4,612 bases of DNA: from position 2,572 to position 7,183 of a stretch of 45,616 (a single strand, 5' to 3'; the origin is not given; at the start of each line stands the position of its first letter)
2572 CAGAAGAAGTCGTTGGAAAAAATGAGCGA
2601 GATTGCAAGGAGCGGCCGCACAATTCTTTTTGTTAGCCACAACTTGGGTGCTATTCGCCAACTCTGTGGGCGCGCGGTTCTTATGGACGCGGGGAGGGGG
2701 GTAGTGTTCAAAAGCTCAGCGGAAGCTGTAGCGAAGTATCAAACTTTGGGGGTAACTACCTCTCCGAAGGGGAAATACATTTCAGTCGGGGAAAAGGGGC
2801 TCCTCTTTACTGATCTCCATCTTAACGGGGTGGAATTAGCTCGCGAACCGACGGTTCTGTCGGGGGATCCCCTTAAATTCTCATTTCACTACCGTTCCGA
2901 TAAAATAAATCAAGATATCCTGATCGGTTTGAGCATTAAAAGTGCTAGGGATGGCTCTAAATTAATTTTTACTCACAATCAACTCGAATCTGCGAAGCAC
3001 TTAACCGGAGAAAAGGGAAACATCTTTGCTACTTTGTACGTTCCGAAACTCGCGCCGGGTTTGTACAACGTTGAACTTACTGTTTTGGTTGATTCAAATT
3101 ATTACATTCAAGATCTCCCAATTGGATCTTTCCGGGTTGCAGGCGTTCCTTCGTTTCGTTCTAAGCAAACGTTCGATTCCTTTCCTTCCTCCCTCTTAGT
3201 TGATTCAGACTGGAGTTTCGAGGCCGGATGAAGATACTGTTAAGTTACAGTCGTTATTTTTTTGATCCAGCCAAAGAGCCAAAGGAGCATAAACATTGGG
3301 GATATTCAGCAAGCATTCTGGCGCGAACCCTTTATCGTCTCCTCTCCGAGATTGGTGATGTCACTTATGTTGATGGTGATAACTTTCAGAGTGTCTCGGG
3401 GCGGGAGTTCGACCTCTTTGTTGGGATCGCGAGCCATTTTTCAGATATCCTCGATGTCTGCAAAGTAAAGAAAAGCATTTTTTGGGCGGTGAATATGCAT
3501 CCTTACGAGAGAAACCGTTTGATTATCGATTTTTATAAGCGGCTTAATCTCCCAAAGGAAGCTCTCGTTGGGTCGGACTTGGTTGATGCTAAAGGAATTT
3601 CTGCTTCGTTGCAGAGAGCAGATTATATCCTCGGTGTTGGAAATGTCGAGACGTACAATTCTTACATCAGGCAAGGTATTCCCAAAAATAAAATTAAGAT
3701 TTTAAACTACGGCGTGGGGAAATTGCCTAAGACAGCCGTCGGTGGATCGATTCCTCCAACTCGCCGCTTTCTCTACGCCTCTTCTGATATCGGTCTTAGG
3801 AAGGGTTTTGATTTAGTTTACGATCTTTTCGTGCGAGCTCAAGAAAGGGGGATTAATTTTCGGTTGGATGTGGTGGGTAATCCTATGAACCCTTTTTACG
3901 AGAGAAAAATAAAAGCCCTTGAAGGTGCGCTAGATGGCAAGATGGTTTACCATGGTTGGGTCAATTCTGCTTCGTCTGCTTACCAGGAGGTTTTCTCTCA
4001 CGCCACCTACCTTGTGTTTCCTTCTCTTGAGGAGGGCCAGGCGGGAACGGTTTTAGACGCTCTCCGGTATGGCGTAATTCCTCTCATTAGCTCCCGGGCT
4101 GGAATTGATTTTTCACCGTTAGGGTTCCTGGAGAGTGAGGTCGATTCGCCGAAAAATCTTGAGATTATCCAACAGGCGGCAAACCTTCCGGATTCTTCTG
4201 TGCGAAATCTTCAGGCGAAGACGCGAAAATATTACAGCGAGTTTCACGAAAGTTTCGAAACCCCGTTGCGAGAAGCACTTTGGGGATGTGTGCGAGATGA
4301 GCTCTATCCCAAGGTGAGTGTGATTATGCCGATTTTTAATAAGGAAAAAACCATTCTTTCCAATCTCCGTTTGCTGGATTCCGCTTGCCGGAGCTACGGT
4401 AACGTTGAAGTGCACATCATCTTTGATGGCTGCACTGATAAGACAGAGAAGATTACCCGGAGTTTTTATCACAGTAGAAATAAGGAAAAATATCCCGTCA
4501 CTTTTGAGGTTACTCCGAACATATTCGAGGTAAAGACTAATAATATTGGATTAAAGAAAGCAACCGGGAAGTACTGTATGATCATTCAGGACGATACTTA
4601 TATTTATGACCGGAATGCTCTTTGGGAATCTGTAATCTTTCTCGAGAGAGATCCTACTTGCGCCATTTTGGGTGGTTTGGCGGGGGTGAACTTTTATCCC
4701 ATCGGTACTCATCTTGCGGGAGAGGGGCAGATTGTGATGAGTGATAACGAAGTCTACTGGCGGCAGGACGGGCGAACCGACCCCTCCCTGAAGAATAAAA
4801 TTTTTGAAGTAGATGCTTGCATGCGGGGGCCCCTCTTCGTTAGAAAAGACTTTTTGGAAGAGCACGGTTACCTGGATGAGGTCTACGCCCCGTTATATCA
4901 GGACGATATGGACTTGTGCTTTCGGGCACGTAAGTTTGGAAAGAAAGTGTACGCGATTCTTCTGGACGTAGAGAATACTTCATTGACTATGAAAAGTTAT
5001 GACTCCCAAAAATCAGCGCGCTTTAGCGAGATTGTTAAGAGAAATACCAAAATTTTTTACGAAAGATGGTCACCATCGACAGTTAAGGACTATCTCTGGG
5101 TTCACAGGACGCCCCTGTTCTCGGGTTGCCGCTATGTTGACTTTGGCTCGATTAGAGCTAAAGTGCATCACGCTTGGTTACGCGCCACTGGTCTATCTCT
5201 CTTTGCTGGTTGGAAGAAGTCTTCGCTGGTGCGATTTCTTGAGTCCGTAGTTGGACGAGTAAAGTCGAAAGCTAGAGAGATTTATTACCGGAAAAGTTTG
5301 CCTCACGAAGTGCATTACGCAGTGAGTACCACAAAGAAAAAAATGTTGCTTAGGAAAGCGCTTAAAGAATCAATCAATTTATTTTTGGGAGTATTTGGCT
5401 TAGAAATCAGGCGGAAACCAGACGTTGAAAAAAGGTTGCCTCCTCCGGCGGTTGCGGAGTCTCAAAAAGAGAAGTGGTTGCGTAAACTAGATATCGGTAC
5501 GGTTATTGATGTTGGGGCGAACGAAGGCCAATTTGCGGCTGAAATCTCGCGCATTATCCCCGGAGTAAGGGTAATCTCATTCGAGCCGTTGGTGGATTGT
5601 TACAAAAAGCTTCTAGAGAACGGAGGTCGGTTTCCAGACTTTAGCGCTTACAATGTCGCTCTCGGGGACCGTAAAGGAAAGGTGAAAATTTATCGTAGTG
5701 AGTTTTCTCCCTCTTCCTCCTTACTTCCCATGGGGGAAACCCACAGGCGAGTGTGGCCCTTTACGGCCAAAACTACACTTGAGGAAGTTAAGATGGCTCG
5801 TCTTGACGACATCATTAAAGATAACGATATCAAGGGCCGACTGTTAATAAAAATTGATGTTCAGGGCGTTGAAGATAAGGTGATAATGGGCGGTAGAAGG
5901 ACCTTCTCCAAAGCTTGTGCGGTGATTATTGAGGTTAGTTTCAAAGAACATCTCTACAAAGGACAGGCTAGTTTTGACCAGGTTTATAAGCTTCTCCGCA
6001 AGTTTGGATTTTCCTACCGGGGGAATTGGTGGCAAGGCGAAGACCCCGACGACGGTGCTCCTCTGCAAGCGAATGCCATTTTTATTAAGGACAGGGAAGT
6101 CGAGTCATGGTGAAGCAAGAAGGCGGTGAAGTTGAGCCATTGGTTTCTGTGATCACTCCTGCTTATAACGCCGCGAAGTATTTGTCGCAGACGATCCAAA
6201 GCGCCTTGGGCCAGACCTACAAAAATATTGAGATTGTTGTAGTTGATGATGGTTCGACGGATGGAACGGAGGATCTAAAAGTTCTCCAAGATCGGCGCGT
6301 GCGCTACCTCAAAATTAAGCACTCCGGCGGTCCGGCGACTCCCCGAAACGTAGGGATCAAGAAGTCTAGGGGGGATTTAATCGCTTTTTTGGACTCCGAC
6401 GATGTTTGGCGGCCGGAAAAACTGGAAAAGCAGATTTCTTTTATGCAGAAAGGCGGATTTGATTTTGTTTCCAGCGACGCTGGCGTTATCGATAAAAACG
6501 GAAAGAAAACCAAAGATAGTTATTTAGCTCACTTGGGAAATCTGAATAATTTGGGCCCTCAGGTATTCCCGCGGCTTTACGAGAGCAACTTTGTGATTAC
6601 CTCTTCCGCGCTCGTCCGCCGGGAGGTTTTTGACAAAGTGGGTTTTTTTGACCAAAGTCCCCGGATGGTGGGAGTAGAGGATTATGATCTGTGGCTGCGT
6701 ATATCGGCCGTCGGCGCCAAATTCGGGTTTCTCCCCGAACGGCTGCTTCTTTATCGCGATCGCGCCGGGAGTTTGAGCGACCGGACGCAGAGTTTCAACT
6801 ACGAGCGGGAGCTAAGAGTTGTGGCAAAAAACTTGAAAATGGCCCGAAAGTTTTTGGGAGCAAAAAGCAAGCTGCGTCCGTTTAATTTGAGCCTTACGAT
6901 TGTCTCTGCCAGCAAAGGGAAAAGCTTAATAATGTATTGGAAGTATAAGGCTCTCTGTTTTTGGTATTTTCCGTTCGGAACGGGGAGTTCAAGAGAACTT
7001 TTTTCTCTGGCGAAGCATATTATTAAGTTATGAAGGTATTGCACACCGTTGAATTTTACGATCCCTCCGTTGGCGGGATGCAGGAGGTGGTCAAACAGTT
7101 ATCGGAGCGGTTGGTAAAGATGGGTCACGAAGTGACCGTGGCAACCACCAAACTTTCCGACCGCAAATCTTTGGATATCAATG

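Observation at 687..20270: Complete ABC-exporter-dependent glycan assembly line with terminator, ligase-like and DUF4012 components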

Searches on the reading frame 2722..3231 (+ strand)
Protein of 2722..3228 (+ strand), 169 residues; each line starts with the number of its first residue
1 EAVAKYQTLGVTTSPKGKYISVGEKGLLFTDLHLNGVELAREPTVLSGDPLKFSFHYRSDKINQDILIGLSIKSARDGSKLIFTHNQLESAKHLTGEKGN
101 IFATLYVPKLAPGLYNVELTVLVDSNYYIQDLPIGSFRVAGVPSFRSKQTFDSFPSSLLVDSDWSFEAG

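Call 26: search_solved_structures(query=window:2731-3231:+, max_evalue=10, show_alignments=3)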
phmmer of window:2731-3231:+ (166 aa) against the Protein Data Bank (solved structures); distinct sequences matched with E-value up to 10: 4.
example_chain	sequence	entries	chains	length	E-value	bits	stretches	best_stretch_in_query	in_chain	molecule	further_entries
5hno_A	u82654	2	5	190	0.11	15.4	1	30-76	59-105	ABC type transport system putative ATP binding protein | ABC transporter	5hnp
5y0p_A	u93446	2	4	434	0.19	14.6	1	52-145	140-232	UPF0348 protein B4417_3650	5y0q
5y0o_A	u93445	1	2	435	0.19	14.6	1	52-145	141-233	UPF0348 protein B4417_3650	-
5y0n_A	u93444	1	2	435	0.19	14.6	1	52-145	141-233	UPF0348 protein B4417_3650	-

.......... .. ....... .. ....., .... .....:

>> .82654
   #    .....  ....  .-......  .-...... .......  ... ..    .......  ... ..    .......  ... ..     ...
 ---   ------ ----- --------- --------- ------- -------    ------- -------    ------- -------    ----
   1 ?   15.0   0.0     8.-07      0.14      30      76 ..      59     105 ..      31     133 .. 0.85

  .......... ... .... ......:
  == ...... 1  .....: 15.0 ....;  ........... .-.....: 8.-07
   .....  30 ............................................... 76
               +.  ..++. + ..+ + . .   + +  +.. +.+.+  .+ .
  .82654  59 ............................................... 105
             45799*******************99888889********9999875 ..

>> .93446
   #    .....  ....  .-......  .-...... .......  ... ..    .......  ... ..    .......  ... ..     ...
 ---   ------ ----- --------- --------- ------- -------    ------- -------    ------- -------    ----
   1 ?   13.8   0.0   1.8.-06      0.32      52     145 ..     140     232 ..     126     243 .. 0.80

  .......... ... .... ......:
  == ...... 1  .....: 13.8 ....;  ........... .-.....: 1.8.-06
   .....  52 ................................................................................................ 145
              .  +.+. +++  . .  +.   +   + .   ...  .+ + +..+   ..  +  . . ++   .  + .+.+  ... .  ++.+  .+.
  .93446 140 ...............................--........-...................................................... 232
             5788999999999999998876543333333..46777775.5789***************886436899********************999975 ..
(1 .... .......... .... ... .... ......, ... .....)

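Call 28: find_homologous_proteins(query=window:2722-3228:+, max_evalue=0.001)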
Query window:2722-3228:+: 93 candidates shared short words with the query, none scored E <= 0.001.
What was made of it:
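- Tried and rejected: A homologue search with the isolated Wzt C-domain found nothing (call 28).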

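Call 87: search_solved_structures(query=A5, max_evalue=10, show_alignments=2)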
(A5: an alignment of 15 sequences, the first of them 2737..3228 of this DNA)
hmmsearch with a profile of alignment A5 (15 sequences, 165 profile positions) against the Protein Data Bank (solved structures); distinct sequences matched with E-value up to 10: 9.
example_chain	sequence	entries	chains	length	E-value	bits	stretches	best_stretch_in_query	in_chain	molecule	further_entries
8dky_A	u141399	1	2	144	2.5e-16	63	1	24-148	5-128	ABC transporter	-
6o14_A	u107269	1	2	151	3.2e-16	62.6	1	24-148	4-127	ABC transporter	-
7k2t_A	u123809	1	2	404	3.2e-16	62.6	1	6-148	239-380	ABC transporter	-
8dku_A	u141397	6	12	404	3.3e-16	62.6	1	6-148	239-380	ABC transporter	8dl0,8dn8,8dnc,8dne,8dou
5hno_A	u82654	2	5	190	0.00074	22.4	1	17-121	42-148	ABC type transport system putative ATP binding protein | ABC transporter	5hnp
6fwv_A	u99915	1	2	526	0.048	16.5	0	32-104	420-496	Collagen Adhesion protein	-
3isy_A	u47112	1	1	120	0.091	15.6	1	104-138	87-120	Intracellular proteinase inhibitor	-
9qs0_A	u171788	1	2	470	0.23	14.3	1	48-117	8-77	FUS1p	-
8k2n_D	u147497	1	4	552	2.1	11.1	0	101-138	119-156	Monosaccharide-releasing beta-N-acetylgalactosaminidase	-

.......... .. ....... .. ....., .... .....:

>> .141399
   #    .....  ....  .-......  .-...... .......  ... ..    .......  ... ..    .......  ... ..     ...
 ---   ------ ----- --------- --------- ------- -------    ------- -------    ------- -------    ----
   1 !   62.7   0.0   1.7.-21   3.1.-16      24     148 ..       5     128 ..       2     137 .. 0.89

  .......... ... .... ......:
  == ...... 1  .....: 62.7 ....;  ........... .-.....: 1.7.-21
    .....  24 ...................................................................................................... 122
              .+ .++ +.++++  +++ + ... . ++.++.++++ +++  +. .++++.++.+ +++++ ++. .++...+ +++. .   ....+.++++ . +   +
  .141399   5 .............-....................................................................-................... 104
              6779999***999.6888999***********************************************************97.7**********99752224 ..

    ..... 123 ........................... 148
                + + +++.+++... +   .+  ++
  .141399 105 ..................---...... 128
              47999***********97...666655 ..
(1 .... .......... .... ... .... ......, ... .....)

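Call 88: search_protein_families(library=pfam, alignment_id=A5, max_evalue=1)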
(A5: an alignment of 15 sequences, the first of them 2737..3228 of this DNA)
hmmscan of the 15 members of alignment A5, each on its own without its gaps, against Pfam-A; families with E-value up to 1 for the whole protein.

A. member 1, window:2737-3228:+ (164 aa): 1 family
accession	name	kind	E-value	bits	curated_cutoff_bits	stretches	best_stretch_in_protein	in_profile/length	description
PF14524.12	Wzt_C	-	2.4e-05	24.8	30.4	1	17-117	5-106/143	Wzt C-terminal domain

B. families by the number of members that match (of 15 scanned): 7 families
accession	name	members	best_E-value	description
PF14524.12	Wzt_C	15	2e-17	Wzt C-terminal domain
PF13585.12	CHU_C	1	0.029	CHU_C Type IX secretion signal domain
PF18696.7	SMP_C2CD2L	1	0.034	Synaptotagmin-like, mitochondrial and lipid-binding domain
PF14731.12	Staphopain_pro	1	0.11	Staphopain proregion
PF14796.11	AP3B1_C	1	0.13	Clathrin-adaptor complex-3 beta-1 subunit C-terminal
PF17670.6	DUF5530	1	0.19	Family of unknown function (DUF5530)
PF00630.25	Filamin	1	0.21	Filamin/ABP280 repeat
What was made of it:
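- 1990..3231 (+): Wzt: ABC ATPase (aa ~48-248) plus a C-terminal carbohydrate-binding-type domain (aa ~250-413, nt 2737-3228). All 15 members match Wzt_C (calls 87, 88).
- On ABC-transporter-dependent (Wzm/Wzt) glycan pathway with chain-end recognition: A profile with 14 relatives hits the solved CBDs 8dky/6o14 at E 2.5e-16 and 5hno at 7e-4, and all 15 members match Wzt_C (calls 87, 88).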

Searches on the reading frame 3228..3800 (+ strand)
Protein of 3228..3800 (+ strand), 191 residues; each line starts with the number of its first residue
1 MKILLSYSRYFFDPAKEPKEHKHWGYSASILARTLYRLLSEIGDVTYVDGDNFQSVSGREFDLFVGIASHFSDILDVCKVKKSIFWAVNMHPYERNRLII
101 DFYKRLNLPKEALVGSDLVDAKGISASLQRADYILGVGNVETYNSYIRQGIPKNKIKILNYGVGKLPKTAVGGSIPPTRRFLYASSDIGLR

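Call 7: search_protein_families(library=pfam, proteins=[window:3228-3800:+], max_evalue=1)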
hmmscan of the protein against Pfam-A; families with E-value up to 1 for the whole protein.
window:3228-3800:+ (191 aa): 0 families

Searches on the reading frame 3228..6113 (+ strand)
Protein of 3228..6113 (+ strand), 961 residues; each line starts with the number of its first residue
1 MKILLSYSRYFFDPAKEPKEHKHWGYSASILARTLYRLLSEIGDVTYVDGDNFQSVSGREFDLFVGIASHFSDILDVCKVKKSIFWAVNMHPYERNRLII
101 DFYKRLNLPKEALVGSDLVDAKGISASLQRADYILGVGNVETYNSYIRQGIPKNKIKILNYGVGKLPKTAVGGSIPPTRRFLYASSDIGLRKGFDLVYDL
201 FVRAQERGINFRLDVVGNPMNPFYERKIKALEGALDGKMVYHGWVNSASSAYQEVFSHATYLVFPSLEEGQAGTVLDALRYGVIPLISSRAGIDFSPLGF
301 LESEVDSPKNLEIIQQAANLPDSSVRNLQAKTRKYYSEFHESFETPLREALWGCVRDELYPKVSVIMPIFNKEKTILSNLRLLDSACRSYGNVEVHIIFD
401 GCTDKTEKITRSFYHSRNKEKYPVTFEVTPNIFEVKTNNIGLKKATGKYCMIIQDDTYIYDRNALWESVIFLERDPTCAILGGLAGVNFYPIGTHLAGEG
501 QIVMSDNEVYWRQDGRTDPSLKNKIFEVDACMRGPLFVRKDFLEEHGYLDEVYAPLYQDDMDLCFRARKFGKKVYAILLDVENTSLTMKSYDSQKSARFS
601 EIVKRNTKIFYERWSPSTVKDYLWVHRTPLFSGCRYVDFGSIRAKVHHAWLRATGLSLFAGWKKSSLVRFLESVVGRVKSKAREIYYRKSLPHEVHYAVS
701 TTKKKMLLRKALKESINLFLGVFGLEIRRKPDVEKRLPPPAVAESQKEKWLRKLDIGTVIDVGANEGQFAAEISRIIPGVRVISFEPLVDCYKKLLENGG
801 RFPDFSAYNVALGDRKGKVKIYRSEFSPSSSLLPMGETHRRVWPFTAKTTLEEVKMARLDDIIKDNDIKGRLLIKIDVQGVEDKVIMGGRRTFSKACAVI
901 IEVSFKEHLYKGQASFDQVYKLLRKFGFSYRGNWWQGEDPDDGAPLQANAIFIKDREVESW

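Call 3: search_protein_families(library=pfam, proteins=[window:3228-6113:+], max_evalue=0.01)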
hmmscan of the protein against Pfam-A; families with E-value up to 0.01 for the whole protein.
window:3228-6113:+ (961 aa): 4 families
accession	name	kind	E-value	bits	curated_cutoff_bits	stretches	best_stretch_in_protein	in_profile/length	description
PF05050.19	Methyltransf_21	-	3.6e-18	66.7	22.7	1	761-930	1-173/173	Methyltransferase FkbM domain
PF00535.33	Glycos_transf_2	-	2.2e-10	41.2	23.3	1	364-479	1-110/168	Glycosyl transferase family 2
PF13692.12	Glyco_trans_1_4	-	1.7e-08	35.3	27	1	191-292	14-110/142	Glycosyl transferases group 1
PF00534.26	Glycos_transf_1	-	2.2e-06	27.8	26.4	1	175-292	11-126/172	Glycosyl transferases group 1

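Call 13: search_protein_families(library=ncbifam, proteins=[window:3228-6113:+], max_evalue=0.01)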
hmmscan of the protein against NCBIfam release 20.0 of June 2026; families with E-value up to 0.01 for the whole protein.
window:3228-6113:+ (961 aa): 16 families
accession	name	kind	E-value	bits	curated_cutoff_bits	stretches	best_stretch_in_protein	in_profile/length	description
TIGR01444.1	fkbM_fam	subfamily_domain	1.5e-29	103.3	37.7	1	758-903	1-142/143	FkbM family methyltransferase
NF053739.1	GlytfEpsEBac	equivalog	5e-07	29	450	1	361-483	1-118/265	glycosyltransferase EpsE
TIGR03937.1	PgaC_IcaA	equivalog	5.6e-07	28.9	422.3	1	356-478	40-156/407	poly-beta-1,6-N-acetyl-D-glucosamine synthase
NF007482.0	PRK10073.1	equivalog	1.3e-06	27.6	423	1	361-461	6-100/334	glycosyltransferase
TIGR03111.1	glyc2_xrt_Gpos1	hypoth_equivalog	4.6e-06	25.7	363.95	1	359-483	47-167/439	TIGR03111 family XrtG-associated glycosyltransferase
NF047683.1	TeichurnBiosyTuaG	equivalog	1.2e-05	25.1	400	1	360-458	5-99/252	teichuronic acid biosynthesis protein TuaG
NF041875.1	EPS_EpsD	equivalog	5e-05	22.8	370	1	363-459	1-92/325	exopolysaccharide biosynthesis glycosyltransferase EpsD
NF050050.1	ProtGlycPglI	equivalog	0.00027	20.4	500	1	361-461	2-98/306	GalNAc(5)-diNAcBac-PP-undecaprenol beta-1,3-glucosyltransferase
NF047588.1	GlcsyltransPgfSStrep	equivalog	0.00034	19.9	500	1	362-456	2-95/308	glycosyltransferase PgfS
NF007396.0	PRK09922.1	equivalog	0.00045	19.2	385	1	193-290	195-290/361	lipopolysaccharide 1,6-galactosyltransferase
TIGR02469.1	CbiT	equivalog_domain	0.0014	18.9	78.3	1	751-814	12-77/124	precorrin-6Y C5,15-methyltransferase (decarboxylating) subunit CbiT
NF038299.1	EPS_HpsN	equivalog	0.0014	17.7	425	1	361-479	1-114/317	hormogonium polysaccharide biosynthesis glycosyltransferase HpsN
TIGR04242.1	nodulat_NodC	equivalog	0.002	17.2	550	1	357-459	44-144/395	chitooligosaccharide synthase NodC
TIGR04440.1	glyco_TIGR04440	domain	0.0036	17.1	70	0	362-483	1-117/215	TIGR00180 family glycosyltransferase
NF046085.1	XrtY_assoc_Gly1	equivalog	0.0039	16.1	400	1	186-293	216-319/387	XrtY-associated glycosyltransferase XYAG1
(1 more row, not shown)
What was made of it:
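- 3228..6113 (+): 961-aa three-domain enzyme: GT-B-type GT (aa ~120-293), GT2 (aa 364-479, with DDT motif) and an FkbM methyltransferase (aa 758-930). Candidate chain-extending and terminating enzyme. Pfam and NCBIfam (calls 3, 13).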

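Call 81: find_related_loci(query=window:3228-6113:+, collection=metagenome_contigs, flank=8000)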
Query window:3228-6113:+ (961 aa) in metagenome_contigs; peptide patterns used: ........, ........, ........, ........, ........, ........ (x = any residue, [..] = any of these).
16 stretches matched a pattern, but none encodes a relative of the query by tblastn (E <= 1e-3).
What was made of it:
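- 3228..6113 (+): No close relative was found in metagenome_contigs (call 81).
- Tried and rejected: The metagenome scan for relatives of the 961-aa GT-GT-FkbM protein found none (call 81).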

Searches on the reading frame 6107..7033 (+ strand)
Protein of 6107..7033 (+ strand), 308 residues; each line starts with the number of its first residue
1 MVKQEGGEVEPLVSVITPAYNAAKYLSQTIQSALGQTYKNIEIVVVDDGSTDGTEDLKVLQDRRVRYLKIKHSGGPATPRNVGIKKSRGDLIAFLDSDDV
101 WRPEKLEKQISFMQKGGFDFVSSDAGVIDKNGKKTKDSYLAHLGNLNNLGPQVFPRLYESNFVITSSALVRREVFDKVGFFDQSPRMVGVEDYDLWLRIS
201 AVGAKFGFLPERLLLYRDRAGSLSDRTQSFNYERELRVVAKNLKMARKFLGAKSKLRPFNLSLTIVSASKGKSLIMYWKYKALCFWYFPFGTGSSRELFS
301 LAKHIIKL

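Call 3: search_protein_families(library=pfam, proteins=[window:6107-7033:+], max_evalue=0.01)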
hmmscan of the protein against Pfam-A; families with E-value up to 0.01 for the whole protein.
window:6107-7033:+ (308 aa): 4 families
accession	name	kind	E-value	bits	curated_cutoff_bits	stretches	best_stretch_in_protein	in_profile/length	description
PF00535.33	Glycos_transf_2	-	1.2e-36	126.6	23.3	1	14-178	1-167/168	Glycosyl transferase family 2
PF10111.15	Glyco_tranf_2_2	-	2e-22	80.4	27.3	2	14-114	1-107/276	Glycosyltransferase like family 2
PF13641.12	Glyco_tranf_2_3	-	1.8e-18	67.8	27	1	13-213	3-208/230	Glycosyltransferase like family 2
PF13632.12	Glyco_trans_2_3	-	3.3e-09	37.3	27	1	92-228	2-134/198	Glycosyl transferase family group 2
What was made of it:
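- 6107..7033 (+): GT2 glycosyltransferase. Glycos_transf_2 E 1e-36 (call 3).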

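Call 52: search_protein_families(library=ncbifam, proteins=[window:6107-7033:+], max_evalue=0.00001)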
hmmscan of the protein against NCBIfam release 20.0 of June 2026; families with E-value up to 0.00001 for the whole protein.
window:6107-7033:+ (308 aa): 21 families
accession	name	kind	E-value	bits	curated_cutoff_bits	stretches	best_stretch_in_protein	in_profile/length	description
NF047683.1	TeichurnBiosyTuaG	equivalog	1.1e-38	133.3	400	1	9-224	4-211/252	teichuronic acid biosynthesis protein TuaG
TIGR03965.1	mycofact_glyco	equivalog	4.2e-24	85.2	280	1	10-220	73-284/467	mycofactocin biosynthesis glycosyltransferase MftF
NF053739.1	GlytfEpsEBac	equivalog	5.2e-23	81.4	450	1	11-238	1-224/265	glycosyltransferase EpsE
NF041875.1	EPS_EpsD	equivalog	1.2e-21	77.5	370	1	13-216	1-206/325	exopolysaccharide biosynthesis glycosyltransferase EpsD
NF007482.0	PRK10073.1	equivalog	4.2e-20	72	423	1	10-138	5-135/334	glycosyltransferase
NF050050.1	ProtGlycPglI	equivalog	4.9e-18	65.5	500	1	11-136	2-129/306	GalNAc(5)-diNAcBac-PP-undecaprenol beta-1,3-glucosyltransferase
TIGR04283.1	glyco_like_mftF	equivalog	2e-15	57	182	1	13-111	1-94/221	TIGR04283 family arsenosugar biosynthesis glycosyltransferase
NF038299.1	EPS_HpsN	equivalog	3.5e-15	55.8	425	1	11-108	1-101/317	hormogonium polysaccharide biosynthesis glycosyltransferase HpsN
TIGR04017.1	WcaA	equivalog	5.8e-15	55.6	495.75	1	10-113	4-110/279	colanic acid biosynthesis glycosyltransferase WcaA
NF007453.0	PRK10018.1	equivalog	6.5e-15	55.5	382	1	10-115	5-113/280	colanic acid biosynthesis glycosyltransferase WcaA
TIGR03937.1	PgaC_IcaA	equivalog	1.1e-14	54.2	422.3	1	9-103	43-140/407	poly-beta-1,6-N-acetyl-D-glucosamine synthase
NF050819.1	PolSacchBiosHfsG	equivalog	6.8e-11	41.9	500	1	10-200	11-202/302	polysaccharide biosynthesis protein HfsG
NF041394.1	GtaseAglG_Halo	equivalog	6.9e-11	42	440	1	13-114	3-108/304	glucosyl-dolichyl phosphate glucuronosyltransferase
TIGR04242.1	nodulat_NodC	equivalog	1.7e-10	40.5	550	1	6-116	43-159/395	chitooligosaccharide synthase NodC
NF047588.1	GlcsyltransPgfSStrep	equivalog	1.4e-09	37.6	500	1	13-142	3-135/308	glycosyltransferase PgfS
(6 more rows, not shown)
